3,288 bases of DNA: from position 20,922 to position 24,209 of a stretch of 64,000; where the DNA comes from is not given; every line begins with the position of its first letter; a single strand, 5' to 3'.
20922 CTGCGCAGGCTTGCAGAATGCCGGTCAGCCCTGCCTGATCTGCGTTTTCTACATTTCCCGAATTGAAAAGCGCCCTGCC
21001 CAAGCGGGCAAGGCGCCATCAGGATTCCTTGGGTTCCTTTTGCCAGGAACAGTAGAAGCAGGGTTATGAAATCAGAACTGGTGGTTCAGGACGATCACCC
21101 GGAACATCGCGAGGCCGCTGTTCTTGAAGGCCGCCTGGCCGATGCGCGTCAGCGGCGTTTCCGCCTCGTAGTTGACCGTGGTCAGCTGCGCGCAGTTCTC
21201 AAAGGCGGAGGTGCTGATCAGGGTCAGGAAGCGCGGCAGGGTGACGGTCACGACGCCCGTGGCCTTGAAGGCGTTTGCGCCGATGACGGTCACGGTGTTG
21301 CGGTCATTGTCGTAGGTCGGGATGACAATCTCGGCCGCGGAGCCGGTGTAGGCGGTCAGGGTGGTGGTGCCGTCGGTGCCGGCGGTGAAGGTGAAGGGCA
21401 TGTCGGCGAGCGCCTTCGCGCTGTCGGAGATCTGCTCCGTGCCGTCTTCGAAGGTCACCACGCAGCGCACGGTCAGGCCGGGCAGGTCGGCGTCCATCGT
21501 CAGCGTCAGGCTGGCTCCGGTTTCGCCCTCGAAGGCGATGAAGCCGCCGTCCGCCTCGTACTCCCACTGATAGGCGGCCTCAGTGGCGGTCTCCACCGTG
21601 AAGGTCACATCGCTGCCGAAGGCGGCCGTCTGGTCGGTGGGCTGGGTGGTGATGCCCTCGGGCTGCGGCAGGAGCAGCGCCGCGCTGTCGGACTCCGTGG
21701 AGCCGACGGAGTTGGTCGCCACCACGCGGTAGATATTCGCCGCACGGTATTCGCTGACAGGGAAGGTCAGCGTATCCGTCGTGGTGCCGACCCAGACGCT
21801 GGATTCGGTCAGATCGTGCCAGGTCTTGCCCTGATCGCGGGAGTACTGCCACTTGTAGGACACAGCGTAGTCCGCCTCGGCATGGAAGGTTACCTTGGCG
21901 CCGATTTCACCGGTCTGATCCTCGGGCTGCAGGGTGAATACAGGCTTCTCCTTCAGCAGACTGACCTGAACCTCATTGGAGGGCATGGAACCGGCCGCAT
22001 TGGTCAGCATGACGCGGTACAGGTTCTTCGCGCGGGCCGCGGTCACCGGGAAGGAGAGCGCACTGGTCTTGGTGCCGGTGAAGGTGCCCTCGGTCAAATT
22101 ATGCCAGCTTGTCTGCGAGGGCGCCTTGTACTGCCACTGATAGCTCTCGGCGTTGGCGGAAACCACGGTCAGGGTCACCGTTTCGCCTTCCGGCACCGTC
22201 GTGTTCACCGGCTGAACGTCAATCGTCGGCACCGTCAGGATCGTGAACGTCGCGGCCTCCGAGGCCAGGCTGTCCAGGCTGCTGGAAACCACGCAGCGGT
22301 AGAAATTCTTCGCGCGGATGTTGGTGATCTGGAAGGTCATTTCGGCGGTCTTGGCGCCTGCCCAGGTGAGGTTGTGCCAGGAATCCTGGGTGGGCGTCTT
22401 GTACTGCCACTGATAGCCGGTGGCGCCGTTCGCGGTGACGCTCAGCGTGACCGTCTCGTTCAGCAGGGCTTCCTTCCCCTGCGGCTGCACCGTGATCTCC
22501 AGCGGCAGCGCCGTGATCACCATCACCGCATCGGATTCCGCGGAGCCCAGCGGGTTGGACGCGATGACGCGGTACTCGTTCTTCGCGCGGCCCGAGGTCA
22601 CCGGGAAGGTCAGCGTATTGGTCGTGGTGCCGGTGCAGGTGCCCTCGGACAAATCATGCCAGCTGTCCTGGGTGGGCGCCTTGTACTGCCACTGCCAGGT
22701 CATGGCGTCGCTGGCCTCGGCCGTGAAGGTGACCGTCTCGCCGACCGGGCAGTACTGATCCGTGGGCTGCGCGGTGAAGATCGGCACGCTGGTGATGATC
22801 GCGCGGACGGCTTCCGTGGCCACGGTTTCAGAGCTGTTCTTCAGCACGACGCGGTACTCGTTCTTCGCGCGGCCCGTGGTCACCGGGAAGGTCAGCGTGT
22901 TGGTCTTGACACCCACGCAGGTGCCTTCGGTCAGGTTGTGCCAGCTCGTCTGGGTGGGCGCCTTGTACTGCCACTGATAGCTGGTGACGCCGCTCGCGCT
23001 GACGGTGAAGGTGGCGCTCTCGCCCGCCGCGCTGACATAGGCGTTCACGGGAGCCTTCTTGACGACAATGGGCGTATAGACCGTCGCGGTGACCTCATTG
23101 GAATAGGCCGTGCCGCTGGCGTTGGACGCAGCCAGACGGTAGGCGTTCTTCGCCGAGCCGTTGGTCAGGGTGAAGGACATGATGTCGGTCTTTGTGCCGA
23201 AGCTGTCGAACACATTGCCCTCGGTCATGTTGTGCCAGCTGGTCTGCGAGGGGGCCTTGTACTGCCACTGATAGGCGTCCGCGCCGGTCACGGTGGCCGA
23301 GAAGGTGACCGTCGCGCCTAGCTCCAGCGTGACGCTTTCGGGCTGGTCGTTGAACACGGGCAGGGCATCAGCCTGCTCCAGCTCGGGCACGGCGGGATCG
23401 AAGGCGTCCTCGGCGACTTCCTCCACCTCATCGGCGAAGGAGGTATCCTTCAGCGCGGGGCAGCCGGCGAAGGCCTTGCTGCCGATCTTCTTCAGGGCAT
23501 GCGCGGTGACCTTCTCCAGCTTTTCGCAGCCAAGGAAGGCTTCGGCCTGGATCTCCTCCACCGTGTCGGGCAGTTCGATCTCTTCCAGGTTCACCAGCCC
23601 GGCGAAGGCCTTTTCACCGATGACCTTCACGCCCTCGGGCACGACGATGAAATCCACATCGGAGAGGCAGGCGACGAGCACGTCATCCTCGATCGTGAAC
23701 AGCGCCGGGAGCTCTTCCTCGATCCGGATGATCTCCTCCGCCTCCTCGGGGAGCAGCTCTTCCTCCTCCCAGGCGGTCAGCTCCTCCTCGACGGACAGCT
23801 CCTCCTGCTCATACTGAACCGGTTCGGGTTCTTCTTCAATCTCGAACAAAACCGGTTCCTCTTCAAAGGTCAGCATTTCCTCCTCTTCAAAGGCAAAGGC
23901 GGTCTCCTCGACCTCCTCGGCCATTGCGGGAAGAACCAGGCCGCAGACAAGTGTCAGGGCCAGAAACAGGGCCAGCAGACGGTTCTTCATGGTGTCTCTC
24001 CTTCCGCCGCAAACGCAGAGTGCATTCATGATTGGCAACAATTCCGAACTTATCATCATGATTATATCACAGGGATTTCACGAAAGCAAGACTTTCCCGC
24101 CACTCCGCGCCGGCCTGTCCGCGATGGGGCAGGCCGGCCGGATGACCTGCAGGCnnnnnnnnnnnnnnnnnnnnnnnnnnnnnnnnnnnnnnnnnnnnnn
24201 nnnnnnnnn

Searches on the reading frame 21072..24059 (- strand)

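Call 3: search_protein_families(library=pfam, proteins=[window:21072-24059:-], max_evalue=0.01)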
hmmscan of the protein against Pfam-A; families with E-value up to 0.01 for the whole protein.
window:21072-24059:- (995 aa): 6 families
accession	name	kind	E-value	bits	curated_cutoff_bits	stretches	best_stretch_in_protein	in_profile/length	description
PF13306.12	LRR_5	-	2.8e-29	102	27.7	2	134-221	12-99/127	BspA type Leucine rich repeat region (6 copies)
PF13927.12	Ig_3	-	3.1e-22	79.3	30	3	705-783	1-78/78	Immunoglobulin domain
PF07679.22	I-set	-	3.8e-15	56.2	23.7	1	427-513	2-88/90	Immunoglobulin I-set domain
PF07703.20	A2M_BRD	-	7.7e-06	26.7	22.7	0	613-729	1-122/140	Alpha-2-macroglobulin bait region domain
PF21605.3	CRLF2-like_D2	-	0.0021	18.6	27.3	0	442-476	17-51/94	Cytokine receptor-like factor 2-like, D2 domain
PF25784.1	BigA_N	-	0.0042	17.6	24.5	0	884-930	18-64/80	BigA and YdbA N-terminal beta barrel domain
